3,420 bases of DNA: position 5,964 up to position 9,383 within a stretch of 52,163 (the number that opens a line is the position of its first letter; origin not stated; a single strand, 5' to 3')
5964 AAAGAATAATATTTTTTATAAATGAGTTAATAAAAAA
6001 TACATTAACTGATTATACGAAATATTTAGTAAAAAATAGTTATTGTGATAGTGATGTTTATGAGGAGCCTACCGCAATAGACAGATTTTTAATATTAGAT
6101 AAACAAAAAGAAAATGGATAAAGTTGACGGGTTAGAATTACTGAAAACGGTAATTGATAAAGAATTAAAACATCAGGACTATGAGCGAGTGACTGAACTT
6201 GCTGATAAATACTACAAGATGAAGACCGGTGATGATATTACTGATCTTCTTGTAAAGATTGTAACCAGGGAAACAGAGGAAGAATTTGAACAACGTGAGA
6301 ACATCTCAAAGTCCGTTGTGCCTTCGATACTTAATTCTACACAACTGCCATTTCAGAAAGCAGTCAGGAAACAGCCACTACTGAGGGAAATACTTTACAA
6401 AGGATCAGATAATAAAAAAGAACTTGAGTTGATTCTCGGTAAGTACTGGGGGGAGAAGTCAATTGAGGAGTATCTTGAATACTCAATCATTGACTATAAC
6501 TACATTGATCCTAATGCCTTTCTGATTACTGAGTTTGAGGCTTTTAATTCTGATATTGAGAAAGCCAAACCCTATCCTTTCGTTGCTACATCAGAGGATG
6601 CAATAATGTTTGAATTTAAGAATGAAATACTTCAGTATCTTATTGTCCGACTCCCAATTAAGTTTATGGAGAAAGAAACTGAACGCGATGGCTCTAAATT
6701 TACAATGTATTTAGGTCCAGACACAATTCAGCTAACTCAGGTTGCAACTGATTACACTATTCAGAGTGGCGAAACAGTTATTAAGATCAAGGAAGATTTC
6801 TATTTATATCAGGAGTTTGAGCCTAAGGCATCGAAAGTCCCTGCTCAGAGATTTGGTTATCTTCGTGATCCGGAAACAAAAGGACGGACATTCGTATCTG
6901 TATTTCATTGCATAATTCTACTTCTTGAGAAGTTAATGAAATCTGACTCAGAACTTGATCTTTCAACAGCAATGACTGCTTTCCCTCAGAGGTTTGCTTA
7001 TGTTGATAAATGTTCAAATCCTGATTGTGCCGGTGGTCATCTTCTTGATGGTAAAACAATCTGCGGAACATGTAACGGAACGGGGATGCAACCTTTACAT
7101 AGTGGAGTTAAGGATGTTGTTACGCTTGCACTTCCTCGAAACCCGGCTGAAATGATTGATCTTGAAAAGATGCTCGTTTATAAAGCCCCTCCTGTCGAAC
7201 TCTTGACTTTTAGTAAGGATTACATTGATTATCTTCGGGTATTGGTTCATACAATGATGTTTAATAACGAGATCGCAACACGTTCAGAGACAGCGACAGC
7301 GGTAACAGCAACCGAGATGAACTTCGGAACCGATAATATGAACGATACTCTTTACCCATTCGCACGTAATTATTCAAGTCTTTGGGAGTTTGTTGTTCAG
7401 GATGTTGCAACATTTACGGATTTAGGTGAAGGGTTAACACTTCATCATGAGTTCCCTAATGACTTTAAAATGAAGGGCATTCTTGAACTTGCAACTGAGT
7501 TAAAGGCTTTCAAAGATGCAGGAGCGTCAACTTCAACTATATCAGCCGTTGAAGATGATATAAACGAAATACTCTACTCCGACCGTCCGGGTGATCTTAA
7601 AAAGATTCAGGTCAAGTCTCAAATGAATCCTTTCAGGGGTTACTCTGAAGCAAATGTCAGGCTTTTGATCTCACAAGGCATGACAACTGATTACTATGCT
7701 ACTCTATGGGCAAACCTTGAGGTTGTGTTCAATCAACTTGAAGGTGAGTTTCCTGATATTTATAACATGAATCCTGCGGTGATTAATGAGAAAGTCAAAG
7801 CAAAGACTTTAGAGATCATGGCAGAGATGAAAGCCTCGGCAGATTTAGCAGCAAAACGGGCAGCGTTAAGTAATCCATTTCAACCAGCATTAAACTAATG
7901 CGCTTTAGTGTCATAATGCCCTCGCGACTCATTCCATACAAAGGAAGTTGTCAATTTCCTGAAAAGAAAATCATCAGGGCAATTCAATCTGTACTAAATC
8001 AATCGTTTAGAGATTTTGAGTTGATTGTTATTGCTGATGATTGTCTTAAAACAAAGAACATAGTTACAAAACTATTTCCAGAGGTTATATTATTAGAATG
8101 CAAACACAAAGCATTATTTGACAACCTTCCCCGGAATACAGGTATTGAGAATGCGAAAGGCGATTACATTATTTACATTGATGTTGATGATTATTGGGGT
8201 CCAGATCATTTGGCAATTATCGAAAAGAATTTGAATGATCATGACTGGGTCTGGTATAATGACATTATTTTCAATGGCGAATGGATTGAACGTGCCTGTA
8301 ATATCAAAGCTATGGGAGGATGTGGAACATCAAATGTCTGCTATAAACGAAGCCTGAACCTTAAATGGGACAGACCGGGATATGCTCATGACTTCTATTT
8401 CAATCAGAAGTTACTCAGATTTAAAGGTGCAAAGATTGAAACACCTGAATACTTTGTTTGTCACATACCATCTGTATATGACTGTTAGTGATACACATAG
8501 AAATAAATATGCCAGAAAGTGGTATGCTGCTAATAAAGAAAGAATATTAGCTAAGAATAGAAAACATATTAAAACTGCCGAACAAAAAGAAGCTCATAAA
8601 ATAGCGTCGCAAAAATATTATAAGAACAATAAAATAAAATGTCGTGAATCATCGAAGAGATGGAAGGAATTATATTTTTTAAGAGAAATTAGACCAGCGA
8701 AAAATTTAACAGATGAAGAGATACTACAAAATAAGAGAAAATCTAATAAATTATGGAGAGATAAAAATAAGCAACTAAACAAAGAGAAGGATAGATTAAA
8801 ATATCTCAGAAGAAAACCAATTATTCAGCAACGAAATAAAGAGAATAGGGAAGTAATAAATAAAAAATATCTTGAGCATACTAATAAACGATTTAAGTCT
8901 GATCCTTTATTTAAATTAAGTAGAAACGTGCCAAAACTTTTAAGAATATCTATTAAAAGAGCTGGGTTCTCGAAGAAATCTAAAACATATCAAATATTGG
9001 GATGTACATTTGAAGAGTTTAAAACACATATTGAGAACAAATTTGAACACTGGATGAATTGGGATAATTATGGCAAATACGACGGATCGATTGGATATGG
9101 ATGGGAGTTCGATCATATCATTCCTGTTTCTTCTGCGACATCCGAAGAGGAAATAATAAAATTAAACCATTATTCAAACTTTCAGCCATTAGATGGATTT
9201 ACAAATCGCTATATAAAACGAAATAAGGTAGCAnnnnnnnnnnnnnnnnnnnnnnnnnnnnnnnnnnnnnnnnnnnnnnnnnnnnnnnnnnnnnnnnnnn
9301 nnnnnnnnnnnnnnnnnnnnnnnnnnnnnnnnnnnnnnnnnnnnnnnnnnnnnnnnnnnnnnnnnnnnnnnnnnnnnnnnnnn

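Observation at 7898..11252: Sugar-modification island (3 glycosyltransferases plus a SAM methyltransferase) inserted between portal and MuF head genes and translationally coupled to them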

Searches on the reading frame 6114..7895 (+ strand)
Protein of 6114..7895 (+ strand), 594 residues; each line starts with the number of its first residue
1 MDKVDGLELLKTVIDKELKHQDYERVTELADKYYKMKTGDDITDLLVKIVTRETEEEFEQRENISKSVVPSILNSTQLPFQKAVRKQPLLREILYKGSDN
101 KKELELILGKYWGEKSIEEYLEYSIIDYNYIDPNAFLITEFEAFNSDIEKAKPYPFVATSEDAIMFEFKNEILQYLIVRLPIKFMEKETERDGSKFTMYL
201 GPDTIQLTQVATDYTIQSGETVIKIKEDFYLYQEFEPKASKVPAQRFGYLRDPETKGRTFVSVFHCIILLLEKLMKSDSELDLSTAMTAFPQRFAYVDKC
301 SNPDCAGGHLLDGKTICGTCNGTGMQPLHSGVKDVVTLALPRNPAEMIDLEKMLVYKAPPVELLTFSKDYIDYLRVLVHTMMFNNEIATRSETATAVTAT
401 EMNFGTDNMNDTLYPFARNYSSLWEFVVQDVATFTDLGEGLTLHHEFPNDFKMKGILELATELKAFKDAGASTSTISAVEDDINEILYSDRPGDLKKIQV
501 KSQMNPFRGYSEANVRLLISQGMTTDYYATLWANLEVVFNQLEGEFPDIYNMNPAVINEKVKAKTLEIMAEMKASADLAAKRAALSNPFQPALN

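Call 3: search_protein_families(library=pfam, proteins=[window:6114-7895:+], max_evalue=0.1)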
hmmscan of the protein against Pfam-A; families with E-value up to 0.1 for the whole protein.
window:6114-7895:+ (594 aa): 0 families

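Call 4: search_protein_families(library=phrogs, proteins=[window:6114-7895:+], max_evalue=0.01)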
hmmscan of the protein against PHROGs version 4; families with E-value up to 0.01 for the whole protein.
window:6114-7895:+ (594 aa): 1 family
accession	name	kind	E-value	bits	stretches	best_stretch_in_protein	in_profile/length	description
phrog_7376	-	head and packaging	2e-11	44.1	1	108-536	112-527/576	portal protein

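Call 9: search_dna_similar(query=window:6114-7895:+, collection=phages, mode=protein, max_rows=30)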
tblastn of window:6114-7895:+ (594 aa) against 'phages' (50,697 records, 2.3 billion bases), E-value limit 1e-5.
Records with a match: 1; places in all: 1; records where one place covers at least 80% of the query: 0.
Best place of each record, by identity: <60% 1.
By first word of the organism name: Bacteriophage 1.
By host as written in the record: - 1.
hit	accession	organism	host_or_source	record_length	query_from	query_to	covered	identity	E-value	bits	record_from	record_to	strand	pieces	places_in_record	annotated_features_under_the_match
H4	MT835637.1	Bacteriophage sp.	human fecal samples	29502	360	556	33%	23.5%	6e-6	56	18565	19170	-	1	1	record has no annotation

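Call 15: find_related_loci(query=window:6114-7895:+, collection=viral_contigs, flank=10000)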
Query window:6114-7895:+ (594 aa) in viral_contigs; peptide patterns used: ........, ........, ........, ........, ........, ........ (x = any residue, [..] = any of these).
19 stretches matched a pattern; 16 encode a relative of the query (tblastn E <= 1e-3); 15 distinct loci.
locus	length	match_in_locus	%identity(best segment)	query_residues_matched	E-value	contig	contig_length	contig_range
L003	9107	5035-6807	84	1-590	0e+0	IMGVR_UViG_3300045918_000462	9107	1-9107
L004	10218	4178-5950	84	1-590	0e+0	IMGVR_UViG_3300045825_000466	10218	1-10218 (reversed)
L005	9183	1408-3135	76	1-590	0e+0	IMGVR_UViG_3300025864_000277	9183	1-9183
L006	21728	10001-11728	74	1-576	0e+0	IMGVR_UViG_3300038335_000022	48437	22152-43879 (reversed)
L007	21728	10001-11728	76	1-590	0e+0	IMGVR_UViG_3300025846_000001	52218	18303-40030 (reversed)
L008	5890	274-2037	71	1-594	0e+0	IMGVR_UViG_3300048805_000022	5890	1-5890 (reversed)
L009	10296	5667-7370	69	1-574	0e+0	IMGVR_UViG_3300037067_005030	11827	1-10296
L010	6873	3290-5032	59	1-577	0e+0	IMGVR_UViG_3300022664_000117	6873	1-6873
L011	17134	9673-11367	61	1-569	0e+0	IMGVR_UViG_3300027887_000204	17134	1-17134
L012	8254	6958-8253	74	1-432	0e+0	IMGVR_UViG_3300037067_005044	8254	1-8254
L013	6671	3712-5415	56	1-570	0e+0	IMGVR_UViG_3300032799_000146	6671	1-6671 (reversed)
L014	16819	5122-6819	75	1-574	0e+0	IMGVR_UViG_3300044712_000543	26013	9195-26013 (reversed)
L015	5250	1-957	75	255-573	7e-170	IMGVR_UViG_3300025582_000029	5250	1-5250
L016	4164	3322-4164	74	1-281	3e-136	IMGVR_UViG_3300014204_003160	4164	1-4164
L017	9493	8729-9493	70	1-257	8e-114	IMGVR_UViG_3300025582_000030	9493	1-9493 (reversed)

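Call 21: search_protein_families(library=pfam, proteins=[L003:7611-8219:+, L005:4968-5573:+, L005:3147-4148:+, L014:6852-7430:+, L006:11752-12435:+, L006:12857-14317:+, L005:5588-5809:+, L006:15766-16377:+], max_evalue=0.05)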
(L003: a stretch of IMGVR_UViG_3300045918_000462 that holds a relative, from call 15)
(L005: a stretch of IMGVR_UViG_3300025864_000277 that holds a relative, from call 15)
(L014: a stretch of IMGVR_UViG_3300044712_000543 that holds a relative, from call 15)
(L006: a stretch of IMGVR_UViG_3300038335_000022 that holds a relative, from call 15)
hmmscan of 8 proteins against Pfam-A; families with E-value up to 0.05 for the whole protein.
L003:7611-8219:+ (203 aa): 2 families
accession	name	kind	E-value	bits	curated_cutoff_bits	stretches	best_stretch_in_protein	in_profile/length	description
PF00535.33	Glycos_transf_2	-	1.7e-12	48.1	23.3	1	6-123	3-126/168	Glycosyl transferase family 2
PF13704.12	Glyco_tranf_2_4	-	0.014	16.3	27.5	1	24-84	14-81/98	Glycosyl transferase family 2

L005:4968-5573:+ (202 aa): 1 family
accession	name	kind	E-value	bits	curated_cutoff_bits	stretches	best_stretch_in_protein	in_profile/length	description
PF00535.33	Glycos_transf_2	-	1.9e-06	28.4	23.3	1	4-153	1-155/168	Glycosyl transferase family 2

L005:3147-4148:+ (334 aa): 0 families

L014:6852-7430:+ (193 aa): 2 families
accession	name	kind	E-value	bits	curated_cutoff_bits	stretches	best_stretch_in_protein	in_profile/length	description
PF07505.17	DUF5131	-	4.2e-19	69.5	28.9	1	6-179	5-201/243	Protein of unknown function (DUF5131)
PF04055.27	Radical_SAM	-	0.0014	19.3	29.5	1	13-86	2-74/166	Radical SAM superfamily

L006:11752-12435:+ (228 aa): 0 families

L006:12857-14317:+ (487 aa): 0 families

L005:5588-5809:+ (74 aa): 0 families

L006:15766-16377:+ (204 aa): 2 families
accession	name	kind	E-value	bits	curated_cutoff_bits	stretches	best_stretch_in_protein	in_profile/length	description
PF00535.33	Glycos_transf_2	-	6.7e-11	42.8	23.3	1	6-121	3-123/168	Glycosyl transferase family 2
PF13704.12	Glyco_tranf_2_4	-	0.0031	18.4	27.5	1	24-85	14-81/98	Glycosyl transferase family 2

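Call 55: find_related_loci(query=window:6114-7895:+, collection=genome_contigs, flank=10000)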
Query window:6114-7895:+ (594 aa) in genome_contigs; peptide patterns used: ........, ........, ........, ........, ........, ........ (x = any residue, [..] = any of these).
57 stretches matched a pattern; 2 encode a relative of the query (tblastn E <= 1e-3); 1 distinct loci.
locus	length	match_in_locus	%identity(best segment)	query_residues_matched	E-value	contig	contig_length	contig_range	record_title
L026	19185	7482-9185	74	1-574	0e+0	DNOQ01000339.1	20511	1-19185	MAG TPA_asm: Bacteroidales bacterium isolate UBA8908 contig_110164, whole genome shotgun sequence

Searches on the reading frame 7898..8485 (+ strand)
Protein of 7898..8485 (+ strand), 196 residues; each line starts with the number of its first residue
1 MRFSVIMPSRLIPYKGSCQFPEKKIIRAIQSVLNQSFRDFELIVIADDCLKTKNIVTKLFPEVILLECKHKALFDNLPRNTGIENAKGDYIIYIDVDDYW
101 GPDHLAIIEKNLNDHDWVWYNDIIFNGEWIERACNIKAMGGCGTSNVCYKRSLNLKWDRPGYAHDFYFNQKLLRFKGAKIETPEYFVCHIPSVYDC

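Call 3: search_protein_families(library=pfam, proteins=[window:7898-8485:+], max_evalue=0.1)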
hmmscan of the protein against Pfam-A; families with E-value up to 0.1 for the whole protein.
window:7898-8485:+ (196 aa): 2 families
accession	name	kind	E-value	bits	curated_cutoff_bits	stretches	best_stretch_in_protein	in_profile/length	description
PF00535.33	Glycos_transf_2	-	1.3e-13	51.7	23.3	1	17-123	9-116/168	Glycosyl transferase family 2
PF10111.15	Glyco_tranf_2_2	-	2.3e-07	31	27.3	1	32-110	19-104/276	Glycosyltransferase like family 2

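Call 4: search_protein_families(library=phrogs, proteins=[window:7898-8485:+], max_evalue=0.01)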
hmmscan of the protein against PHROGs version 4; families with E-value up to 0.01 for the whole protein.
window:7898-8485:+ (196 aa): 3 families
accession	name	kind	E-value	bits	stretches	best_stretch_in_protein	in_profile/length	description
phrog_22739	-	moron, auxiliary metabolic gene and host takeover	2.6e-08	34.3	1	23-99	15-96/327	GtrB-like O-antigen conversion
phrog_22088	-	unknown function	0.00056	20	1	22-123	72-181/377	-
phrog_14775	-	moron, auxiliary metabolic gene and host takeover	0.0011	19.6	1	79-114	54-89/203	glycosyltransferase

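Call 6: search_protein_families(library=ncbifam, proteins=[window:7898-8485:+], max_evalue=0.1)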
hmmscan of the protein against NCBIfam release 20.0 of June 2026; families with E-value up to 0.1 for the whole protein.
window:7898-8485:+ (196 aa): 11 families
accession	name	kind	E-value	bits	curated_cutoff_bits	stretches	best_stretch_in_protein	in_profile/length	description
TIGR04017.1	WcaA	equivalog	5.3e-12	45.9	495.75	1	24-136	19-137/279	colanic acid biosynthesis glycosyltransferase WcaA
NF007453.0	PRK10018.1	equivalog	6.7e-12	45.6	382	1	24-136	20-138/280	colanic acid biosynthesis glycosyltransferase WcaA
NF047683.1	TeichurnBiosyTuaG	equivalog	9.4e-11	41.8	400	1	22-107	18-106/252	teichuronic acid biosynthesis protein TuaG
NF050050.1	ProtGlycPglI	equivalog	1e-08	34.9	500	1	25-121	17-118/306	GalNAc(5)-diNAcBac-PP-undecaprenol beta-1,3-glucosyltransferase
NF007482.0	PRK10073.1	equivalog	2.5e-07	30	423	1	23-103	19-101/334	glycosyltransferase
NF041394.1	GtaseAglG_Halo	equivalog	1.4e-05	24.6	440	1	25-108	18-103/304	glucosyl-dolichyl phosphate glucuronosyltransferase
NF038299.1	EPS_HpsN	equivalog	5.7e-05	22.2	425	1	22-115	13-109/317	hormogonium polysaccharide biosynthesis glycosyltransferase HpsN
NF053739.1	GlytfEpsEBac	equivalog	0.0005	19.1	450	1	23-99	14-94/265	glycosyltransferase EpsE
TIGR04195.1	S_glycosyl_SunS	equivalog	0.00079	18.4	350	1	27-100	70-144/421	SunS family peptide S-glycosyltransferase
TIGR03937.1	PgaC_IcaA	equivalog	0.0049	15.9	422.3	1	21-106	56-144/407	poly-beta-1,6-N-acetyl-D-glucosamine synthase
NF041875.1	EPS_EpsD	equivalog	0.023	14.1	370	1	24-103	13-95/325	exopolysaccharide biosynthesis glycosyltransferase EpsD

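Call 28: search_dna_similar(query=window:7898-8485:+, collection=phages, mode=protein, max_rows=25, max_evalue=0.001)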
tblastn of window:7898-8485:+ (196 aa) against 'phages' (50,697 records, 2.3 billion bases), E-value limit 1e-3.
Records with a match: 2; places in all: 2; records where one place covers at least 80% of the query: 2.
Best place of each record, by identity: <60% 2.
By first word of the organism name: uncultured 2.
By host as written in the record: - 2.
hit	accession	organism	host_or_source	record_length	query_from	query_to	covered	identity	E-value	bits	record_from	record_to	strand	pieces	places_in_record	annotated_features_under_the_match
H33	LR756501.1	uncultured phage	metagenomic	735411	1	189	96%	35.7%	2e-15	79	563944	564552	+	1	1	record has no annotation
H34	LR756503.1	uncultured phage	metagenomic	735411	1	189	96%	35.7%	2e-15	79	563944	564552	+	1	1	record has no annotation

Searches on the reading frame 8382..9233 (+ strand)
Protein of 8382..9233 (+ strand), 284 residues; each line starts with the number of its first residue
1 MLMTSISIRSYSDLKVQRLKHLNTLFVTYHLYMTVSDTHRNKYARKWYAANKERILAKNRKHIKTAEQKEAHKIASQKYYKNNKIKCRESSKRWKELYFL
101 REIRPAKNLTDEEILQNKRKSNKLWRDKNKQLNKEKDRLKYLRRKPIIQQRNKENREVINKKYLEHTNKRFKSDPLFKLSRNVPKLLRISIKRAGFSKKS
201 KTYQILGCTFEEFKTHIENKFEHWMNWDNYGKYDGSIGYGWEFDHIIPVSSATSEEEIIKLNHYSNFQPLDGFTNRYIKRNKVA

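Call 3: search_protein_families(library=pfam, proteins=[window:8382-9233:+], max_evalue=0.1)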
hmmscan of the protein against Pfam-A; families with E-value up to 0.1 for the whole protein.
window:8382-9233:+ (284 aa): 0 families

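Call 4: search_protein_families(library=phrogs, proteins=[window:8382-9233:+], max_evalue=0.01)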
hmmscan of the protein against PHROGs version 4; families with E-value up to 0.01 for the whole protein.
window:8382-9233:+ (284 aa): 0 families

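Call 6: search_protein_families(library=ncbifam, proteins=[window:8382-9233:+], max_evalue=0.1)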
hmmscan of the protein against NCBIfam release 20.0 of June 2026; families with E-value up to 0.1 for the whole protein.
window:8382-9233:+ (284 aa): 0 families

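Call 106: search_solved_structures(query=window:8478-9233:+, max_evalue=5, show_alignments=1)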
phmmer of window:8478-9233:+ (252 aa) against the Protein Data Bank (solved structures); distinct sequences matched with E-value up to 5: 1.
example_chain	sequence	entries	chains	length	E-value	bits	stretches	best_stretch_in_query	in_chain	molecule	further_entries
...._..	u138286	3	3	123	0.44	13.3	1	153-214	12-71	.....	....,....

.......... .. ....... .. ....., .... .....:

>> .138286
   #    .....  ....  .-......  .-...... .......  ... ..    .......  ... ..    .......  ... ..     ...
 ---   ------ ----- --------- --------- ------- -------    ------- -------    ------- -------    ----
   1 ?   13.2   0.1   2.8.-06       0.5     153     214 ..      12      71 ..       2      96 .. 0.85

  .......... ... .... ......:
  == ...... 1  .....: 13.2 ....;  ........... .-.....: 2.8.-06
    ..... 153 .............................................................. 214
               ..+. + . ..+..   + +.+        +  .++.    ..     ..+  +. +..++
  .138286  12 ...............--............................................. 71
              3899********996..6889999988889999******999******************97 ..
